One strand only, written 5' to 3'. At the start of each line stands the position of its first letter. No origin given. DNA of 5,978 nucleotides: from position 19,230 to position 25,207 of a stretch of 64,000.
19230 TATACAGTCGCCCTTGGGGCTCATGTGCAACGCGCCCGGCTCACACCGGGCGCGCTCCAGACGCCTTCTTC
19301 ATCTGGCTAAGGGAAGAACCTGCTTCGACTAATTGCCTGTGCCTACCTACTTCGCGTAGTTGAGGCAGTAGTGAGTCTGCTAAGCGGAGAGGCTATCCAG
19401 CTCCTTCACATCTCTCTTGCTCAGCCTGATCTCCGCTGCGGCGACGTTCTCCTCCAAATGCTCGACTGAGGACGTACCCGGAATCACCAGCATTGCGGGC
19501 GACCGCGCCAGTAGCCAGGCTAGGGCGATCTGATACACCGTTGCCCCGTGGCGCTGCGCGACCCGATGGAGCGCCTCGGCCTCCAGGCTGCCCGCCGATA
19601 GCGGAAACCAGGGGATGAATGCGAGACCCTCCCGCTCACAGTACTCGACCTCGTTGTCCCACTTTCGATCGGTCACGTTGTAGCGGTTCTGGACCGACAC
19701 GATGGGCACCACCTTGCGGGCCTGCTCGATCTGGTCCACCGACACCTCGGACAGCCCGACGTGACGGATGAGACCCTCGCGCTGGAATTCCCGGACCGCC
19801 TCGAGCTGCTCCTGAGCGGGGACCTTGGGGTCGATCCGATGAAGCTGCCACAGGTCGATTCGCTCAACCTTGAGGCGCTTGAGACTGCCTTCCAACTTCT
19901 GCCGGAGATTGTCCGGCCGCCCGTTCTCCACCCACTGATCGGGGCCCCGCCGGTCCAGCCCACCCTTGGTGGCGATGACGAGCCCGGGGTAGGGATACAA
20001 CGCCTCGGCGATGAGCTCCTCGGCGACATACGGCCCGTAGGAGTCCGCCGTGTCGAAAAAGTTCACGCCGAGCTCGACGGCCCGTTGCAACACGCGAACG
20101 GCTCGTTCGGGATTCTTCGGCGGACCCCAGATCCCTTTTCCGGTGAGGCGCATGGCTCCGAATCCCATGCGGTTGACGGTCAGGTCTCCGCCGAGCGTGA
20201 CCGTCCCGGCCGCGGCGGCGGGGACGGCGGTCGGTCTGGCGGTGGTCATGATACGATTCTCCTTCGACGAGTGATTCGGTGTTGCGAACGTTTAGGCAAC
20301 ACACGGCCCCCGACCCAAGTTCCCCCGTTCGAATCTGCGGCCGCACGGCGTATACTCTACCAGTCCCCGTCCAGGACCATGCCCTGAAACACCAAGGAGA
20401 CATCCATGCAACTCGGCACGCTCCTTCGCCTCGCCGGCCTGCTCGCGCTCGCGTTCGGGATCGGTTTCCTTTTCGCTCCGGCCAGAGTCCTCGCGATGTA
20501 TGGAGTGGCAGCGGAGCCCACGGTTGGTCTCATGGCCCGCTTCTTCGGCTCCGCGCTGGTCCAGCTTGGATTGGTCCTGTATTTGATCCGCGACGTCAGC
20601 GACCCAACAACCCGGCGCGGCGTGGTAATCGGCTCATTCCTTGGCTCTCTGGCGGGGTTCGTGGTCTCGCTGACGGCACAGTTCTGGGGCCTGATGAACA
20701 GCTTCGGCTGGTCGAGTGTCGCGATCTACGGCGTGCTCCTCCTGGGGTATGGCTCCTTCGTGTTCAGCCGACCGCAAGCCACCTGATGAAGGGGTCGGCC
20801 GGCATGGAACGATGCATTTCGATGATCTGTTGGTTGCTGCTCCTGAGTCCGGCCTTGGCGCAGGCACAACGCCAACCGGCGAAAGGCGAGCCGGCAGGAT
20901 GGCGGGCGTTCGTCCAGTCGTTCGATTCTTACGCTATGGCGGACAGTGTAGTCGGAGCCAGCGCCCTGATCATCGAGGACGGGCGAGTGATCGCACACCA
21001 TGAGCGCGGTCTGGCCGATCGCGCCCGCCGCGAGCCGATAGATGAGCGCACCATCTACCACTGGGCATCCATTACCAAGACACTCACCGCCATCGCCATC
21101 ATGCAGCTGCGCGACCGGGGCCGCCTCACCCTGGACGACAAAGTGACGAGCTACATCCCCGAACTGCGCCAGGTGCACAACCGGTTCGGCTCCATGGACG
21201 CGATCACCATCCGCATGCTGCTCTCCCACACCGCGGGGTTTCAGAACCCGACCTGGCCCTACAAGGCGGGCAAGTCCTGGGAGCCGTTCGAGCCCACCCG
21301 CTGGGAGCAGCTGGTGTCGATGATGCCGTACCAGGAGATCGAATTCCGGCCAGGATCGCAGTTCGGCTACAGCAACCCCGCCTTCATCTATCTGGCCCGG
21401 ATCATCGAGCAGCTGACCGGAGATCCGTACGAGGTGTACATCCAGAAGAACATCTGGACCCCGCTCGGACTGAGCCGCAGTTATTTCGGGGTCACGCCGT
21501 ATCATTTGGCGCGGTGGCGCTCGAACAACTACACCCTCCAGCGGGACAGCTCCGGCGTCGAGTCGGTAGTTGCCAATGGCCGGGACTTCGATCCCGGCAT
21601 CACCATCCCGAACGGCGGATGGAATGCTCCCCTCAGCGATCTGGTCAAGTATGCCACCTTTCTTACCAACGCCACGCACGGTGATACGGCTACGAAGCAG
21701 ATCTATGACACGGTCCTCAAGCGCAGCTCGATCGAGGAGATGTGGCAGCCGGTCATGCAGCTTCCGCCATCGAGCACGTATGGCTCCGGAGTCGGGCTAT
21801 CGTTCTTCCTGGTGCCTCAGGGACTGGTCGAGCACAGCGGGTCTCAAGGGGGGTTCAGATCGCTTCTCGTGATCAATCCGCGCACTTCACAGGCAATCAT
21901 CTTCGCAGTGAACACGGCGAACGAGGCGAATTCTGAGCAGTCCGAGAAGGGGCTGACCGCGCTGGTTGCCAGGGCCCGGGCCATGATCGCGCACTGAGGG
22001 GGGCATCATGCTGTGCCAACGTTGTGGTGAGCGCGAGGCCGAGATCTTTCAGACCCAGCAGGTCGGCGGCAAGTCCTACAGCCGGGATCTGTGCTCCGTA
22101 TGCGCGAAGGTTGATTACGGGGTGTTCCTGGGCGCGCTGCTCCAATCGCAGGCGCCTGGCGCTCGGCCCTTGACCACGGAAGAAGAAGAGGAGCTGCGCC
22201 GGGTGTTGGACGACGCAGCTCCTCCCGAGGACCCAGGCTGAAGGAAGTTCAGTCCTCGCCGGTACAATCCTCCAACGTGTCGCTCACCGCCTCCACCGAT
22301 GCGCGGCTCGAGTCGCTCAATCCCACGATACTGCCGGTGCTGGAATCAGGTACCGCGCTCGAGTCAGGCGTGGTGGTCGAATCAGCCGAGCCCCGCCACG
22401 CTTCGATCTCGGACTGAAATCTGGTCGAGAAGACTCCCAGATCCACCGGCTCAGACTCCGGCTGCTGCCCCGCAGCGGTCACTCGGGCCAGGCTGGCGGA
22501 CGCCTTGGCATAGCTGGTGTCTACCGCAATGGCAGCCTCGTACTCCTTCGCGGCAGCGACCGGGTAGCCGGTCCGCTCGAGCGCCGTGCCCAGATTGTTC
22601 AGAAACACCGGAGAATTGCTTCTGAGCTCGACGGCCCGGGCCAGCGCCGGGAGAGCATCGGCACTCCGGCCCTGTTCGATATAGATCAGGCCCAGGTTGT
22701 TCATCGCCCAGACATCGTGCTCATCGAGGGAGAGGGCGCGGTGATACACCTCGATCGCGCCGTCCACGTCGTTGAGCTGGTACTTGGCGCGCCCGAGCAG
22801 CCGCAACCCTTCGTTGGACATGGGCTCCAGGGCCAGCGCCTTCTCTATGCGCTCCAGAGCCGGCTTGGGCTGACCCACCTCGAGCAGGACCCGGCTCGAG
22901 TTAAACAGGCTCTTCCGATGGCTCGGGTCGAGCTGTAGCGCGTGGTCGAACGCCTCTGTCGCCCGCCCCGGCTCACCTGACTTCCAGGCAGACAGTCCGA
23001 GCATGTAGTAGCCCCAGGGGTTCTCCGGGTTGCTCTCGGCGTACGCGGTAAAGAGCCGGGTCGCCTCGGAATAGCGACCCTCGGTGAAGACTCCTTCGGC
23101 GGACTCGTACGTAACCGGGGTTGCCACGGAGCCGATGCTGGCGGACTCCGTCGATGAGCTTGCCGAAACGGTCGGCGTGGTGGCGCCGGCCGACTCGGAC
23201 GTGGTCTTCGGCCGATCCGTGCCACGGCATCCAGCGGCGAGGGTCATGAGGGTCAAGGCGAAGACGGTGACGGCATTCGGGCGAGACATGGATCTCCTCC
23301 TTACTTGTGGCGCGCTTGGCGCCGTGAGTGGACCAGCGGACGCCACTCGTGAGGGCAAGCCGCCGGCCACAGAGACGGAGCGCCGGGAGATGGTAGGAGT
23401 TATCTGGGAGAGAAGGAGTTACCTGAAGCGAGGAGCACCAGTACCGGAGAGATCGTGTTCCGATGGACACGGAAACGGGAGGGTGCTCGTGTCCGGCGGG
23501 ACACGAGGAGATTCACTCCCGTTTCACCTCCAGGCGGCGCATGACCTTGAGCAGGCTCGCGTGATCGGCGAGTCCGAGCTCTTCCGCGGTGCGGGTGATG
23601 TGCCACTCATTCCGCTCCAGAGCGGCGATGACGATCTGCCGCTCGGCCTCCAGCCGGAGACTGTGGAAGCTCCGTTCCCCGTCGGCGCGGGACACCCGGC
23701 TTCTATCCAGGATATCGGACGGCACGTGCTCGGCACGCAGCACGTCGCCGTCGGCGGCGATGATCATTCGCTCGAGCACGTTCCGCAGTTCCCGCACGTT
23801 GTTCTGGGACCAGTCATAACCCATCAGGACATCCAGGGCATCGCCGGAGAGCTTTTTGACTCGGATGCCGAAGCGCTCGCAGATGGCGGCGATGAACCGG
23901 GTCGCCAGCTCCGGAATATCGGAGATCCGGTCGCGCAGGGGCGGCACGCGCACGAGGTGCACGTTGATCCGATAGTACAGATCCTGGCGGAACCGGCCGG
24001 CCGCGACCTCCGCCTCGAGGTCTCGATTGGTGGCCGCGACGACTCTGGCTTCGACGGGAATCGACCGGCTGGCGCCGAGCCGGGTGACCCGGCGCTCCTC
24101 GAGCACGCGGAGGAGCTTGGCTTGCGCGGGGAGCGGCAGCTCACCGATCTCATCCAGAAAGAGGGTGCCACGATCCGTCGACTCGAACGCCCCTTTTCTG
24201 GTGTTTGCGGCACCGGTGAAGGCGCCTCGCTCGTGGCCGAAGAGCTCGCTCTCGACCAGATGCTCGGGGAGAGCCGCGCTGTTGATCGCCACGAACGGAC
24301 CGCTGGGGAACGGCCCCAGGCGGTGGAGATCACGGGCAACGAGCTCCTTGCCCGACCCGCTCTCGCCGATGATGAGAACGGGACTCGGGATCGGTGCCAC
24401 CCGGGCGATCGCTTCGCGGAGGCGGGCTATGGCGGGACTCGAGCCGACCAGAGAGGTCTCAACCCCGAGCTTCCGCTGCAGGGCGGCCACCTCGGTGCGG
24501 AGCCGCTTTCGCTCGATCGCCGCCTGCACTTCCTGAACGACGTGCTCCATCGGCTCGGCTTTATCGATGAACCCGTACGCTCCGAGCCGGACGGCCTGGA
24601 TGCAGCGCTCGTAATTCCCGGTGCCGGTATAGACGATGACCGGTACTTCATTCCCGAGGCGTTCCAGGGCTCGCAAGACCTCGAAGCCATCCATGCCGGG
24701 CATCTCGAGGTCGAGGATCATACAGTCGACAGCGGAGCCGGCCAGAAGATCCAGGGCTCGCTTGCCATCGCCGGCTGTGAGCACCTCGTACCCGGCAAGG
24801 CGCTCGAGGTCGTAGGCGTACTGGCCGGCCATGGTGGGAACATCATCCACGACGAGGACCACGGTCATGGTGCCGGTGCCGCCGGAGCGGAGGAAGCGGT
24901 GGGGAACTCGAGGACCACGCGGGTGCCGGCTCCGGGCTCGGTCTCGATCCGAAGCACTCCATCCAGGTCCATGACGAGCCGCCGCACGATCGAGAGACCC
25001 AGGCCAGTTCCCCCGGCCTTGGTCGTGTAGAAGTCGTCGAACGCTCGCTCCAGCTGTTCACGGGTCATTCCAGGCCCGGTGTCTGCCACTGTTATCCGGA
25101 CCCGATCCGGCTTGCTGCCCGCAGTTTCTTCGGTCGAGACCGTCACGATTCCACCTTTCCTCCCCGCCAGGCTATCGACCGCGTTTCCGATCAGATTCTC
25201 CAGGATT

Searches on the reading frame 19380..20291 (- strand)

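Call 35: search_protein_families(library=pfam, proteins=[window:19380-20291:-], max_evalue=0.001)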
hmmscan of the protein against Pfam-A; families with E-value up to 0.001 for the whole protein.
window:19380-20291:- (303 aa): 1 family
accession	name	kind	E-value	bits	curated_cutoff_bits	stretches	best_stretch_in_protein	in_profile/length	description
PF00248.27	Aldo_ket_red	-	2.2e-71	240.8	24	1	41-302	1-290/291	Aldo/keto reductase family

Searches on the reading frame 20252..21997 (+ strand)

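Call 35: search_protein_families(library=pfam, proteins=[window:20252-21997:+], max_evalue=0.001)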
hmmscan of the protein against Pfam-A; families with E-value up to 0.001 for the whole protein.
window:20252-21997:+ (581 aa): 1 family
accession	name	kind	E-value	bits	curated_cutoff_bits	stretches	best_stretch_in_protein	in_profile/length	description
PF00144.29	Beta-lactamase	-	1.6e-59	202.2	27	1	231-573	12-328/329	Beta-lactamase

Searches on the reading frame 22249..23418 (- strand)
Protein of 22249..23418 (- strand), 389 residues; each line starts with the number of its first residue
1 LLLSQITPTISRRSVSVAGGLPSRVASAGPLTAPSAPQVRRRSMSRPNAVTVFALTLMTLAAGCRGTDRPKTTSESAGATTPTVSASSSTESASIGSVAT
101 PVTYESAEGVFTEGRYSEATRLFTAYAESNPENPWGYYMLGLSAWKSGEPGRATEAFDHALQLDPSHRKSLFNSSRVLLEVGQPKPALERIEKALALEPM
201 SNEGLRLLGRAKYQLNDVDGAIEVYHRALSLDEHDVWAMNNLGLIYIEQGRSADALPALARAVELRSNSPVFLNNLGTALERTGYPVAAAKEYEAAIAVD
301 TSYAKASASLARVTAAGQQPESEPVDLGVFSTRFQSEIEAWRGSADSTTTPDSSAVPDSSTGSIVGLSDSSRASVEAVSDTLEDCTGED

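Call 35: search_protein_families(library=pfam, proteins=[window:22249-23418:-], max_evalue=0.001)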
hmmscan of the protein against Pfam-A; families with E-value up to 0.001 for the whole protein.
window:22249-23418:- (389 aa): 18 families
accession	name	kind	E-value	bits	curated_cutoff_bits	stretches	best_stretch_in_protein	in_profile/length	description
PF07719.23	TPR_2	-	4.1e-29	98.7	27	2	136-167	3-34/34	Tetratricopeptide repeat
PF13432.12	TPR_16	-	2.5e-21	76.2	32.7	3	176-232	5-61/65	Tetratricopeptide repeat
PF13414.12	TPR_11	-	1.5e-20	73.1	26.8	2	209-250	1-42/42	TPR repeat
PF00515.34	TPR_1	-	1.4e-19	69.5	27.8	2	237-268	2-33/34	Tetratricopeptide repeat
PF14559.12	TPR_19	-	8.3e-19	68.1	25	2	214-268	3-57/68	Tetratricopeptide repeat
PF13181.12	TPR_8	-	2e-18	65.4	25.7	0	137-167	4-34/34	Tetratricopeptide repeat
PF13428.12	TPR_14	-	4.3e-18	64.4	23.5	1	204-243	3-42/44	Tetratricopeptide repeat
PF13431.12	TPR_17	-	2e-15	56.1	24.4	1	227-256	4-33/34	Tetratricopeptide repeat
PF13424.12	TPR_12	-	1.8e-14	54.1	30.1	1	206-266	7-75/77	Tetratricopeptide repeat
PF23914.1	TPR_CcmH_CycH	-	4.6e-13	49.7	42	1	129-231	45-150/158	Cytochrome c-type biogenesis protein H TPR domain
PF13371.12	TPR_9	-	1.3e-10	41.5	35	0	243-306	2-65/73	Tetratricopeptide repeat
PF13176.12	TPR_7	-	2.4e-10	40.1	27.9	0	206-233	3-30/36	Tetratricopeptide repeat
PF13374.12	TPR_10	-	1.9e-08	34.5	27.5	1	237-266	3-32/42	Tetratricopeptide repeat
PF07721.20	TPR_4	-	2.7e-07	31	27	0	237-261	2-26/26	Tetratricopeptide repeat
PF12895.13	ANAPC3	-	4.5e-07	30.5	27.2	0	185-261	6-81/82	Anaphase-promoting complex, cyclosome, subunit 3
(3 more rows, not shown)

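Call 90: search_protein_families(library=ncbifam, proteins=[window:22249-23418:-], max_evalue=0.00001)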
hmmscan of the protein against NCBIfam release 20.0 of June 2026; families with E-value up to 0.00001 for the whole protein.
window:22249-23418:- (389 aa): 18 families
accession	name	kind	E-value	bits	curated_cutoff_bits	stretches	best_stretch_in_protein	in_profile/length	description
NF040959.1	MamA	equivalog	8.3e-23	80.9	200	1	110-265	47-202/204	magnetosome protein MamA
TIGR02917.1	PEP_TPR_lipo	equivalog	2e-20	72.3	312.2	1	112-298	681-865/899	XrtA/PEP-CTERM system TPR-repeat protein PrsT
TIGR02521.1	type_IV_pilW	equivalog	2.3e-18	66.6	154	1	179-317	42-182/234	type IV pilus biogenesis/stability protein PilW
TIGR02552.1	LcrH_SycD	equivalog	6.3e-18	64.8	104.8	1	103-202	21-120/136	SycD/LcrH family type III secretion system chaperone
NF033920.0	C39_PA2778_fam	equivalog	2.1e-15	56.8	150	1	105-199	161-255/255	PA2778 family cysteine peptidase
NF002725.1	PRK02603.1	equivalog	4.8e-12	46.2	143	1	218-307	51-140/173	photosystem I assembly protein Ycf3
NF052415.1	T3SS_chap_SctY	equivalog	7e-12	45.8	70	0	114-195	20-104/106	type III secretion apparatus assembly chaperone SctY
TIGR02795.1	tol_pal_ybgF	equivalog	4.8e-10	40.1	90.1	1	103-187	5-95/119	tol-pal system protein YbgF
NF033762.1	social_mot_Tgl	equivalog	4.8e-10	39.2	225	1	138-293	35-193/252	social motility TPR repeat lipoprotein Tgl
NF033758.1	gliding_GltE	equivalog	4.8e-10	39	225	1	56-314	5-266/411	adventurous gliding motility TPR repeat lipoprotein GltE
TIGR03939.1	PGA_TPR_OMP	equivalog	5.6e-09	34.8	366.65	0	199-312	83-196/800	poly-beta-1,6 N-acetyl-D-glucosamine export porin PgaA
NF008520.0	PRK11447.1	equivalog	2e-08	32.5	858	0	236-305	269-338/1157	cellulose synthase complex outer membrane protein BcsC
NF008391.2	PRK11189.1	equivalog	4.8e-07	29.6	250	0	191-260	88-157/297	lipoprotein NlpI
TIGR00540.1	TPR_hemY_coli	hypoth_equivalog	6.9e-07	28.4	142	0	109-224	92-208/385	heme biosynthesis-associated TPR protein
NF047507.1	TPR_BatC_Lepto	exception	7.1e-07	28.9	175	0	103-169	61-131/214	TPR repeat-containing protein BatC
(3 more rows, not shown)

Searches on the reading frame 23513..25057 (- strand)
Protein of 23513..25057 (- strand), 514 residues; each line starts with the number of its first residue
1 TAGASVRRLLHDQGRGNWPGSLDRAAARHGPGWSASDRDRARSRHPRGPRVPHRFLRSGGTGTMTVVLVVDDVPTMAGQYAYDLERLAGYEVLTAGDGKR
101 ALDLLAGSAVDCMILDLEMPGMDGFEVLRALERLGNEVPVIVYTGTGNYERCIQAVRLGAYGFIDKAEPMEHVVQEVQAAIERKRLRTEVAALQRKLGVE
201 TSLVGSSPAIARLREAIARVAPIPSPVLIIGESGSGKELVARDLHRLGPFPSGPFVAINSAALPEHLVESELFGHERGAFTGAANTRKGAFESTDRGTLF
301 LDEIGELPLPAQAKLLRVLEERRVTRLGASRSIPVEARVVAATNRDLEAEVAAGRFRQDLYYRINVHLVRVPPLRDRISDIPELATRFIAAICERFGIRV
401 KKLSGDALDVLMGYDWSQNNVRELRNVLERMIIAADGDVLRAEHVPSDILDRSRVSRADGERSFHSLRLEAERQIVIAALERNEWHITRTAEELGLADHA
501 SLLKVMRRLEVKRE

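Call 35: search_protein_families(library=pfam, proteins=[window:23513-25057:-], max_evalue=0.001)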
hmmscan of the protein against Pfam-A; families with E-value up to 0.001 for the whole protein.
window:23513-25057:- (514 aa): 8 families
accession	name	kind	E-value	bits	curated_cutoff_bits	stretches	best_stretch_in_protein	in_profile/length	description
PF00158.32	Sigma54_activat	-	4.5e-66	222.1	20.2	1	203-367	1-165/168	Sigma-54 interaction domain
PF00072.30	Response_reg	-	1.1e-24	87.1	30.2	1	67-177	1-110/111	Response regulator receiver domain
PF14532.12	Sigma54_activ_2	-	3.7e-22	79.5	25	1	204-374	1-138/138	Sigma-54 interaction domain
PF25601.1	AAA_lid_14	-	7.2e-21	74.3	27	1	375-456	1-81/87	AAA+ ATPase lid domain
PF07728.20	AAA_5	-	1e-06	29.3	22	1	226-345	1-123/139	AAA domain (dynein-related subfamily)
PF02954.25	HTH_8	-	2.8e-06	27.4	22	1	470-496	4-30/42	Bacterial regulatory protein, Fis family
PF01078.27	Mg_chelatase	-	8.9e-06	25.7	20.3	0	282-345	93-158/207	Magnesium chelatase, subunit ChlI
PF13191.12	AAA_16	-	3.3e-05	24.9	32.6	1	203-272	2-83/167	AAA ATPase domain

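Call 90: search_protein_families(library=ncbifam, proteins=[window:23513-25057:-], max_evalue=0.00001)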
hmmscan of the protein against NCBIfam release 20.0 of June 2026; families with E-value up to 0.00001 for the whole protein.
window:23513-25057:- (514 aa): 95 families (the best 25 are shown)
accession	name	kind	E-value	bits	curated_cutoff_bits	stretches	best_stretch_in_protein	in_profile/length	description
NF008469.0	PRK11361.1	equivalog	2.7e-110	369.2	714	1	64-505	4-451/461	acetoacetate metabolism transcriptional regulator AtoC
TIGR01818.1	ntrC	equivalog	1.1e-107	360.7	558.6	1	67-468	1-400/463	nitrogen regulation protein NR(I)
TIGR02915.1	PEP_resp_reg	equivalog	9.5e-104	347.7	502.6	1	67-511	1-444/445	PEP-CTERM-box response regulator transcription factor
NF051870.1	NAssimRespRegNtrX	equivalog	5.6e-102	341.9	600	1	67-500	4-442/452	nitrogen assimilation response regulator NtrX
TIGR01817.1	nifA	equivalog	2.5e-94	316.9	528.85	1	177-445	171-438/534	nif-specific transcriptional activator NifA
NF003451.0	PRK05022.1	equivalog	4.9e-94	315.9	476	1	175-512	166-511/512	nitric oxide reductase transcriptional regulator NorR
NF007689.0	PRK10365.1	equivalog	6.5e-93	311.9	760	1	67-506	8-440/441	sigma-54-dependent response regulator transcription factor ZraR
NF041552.1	TF_PrdR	equivalog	1.9e-89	300.6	795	1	184-490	252-558/577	sigma-54 dependent transcriptional regulator PrdR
NF038308.1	RNA_repair_RtcR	equivalog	1.9e-88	297.6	650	1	179-502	155-476/530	RNA repair transcriptional activator RtcR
NF011695.0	PRK15115.1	equivalog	3.1e-88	296.5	763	1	66-440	8-373/445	two-component system response regulator GlrR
NF008176.1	PRK10923.1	equivalog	4.1e-88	296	620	1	67-455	6-391/469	nitrogen regulation protein NR(I)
NF049963.1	RespRegFlgRCampy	domain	3.5e-87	293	750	1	64-445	1-377/429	fla regulon two-component system response regulator FlgR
NF041946.1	LuxO_transreg_Vib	equivalog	1.4e-85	287.9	800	1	70-464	2-395/463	quorum-sensing sigma-54 dependent transcriptional regulator LuxO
TIGR02329.1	propionate_PrpR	equivalog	3.4e-79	266.9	499.2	1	171-497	186-516/526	propionate catabolism operon regulatory protein PrpR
TIGR02974.1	phageshock_pspF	equivalog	2e-78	263.9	443.55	1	203-440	1-238/336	phage shock protein operon transcriptional activator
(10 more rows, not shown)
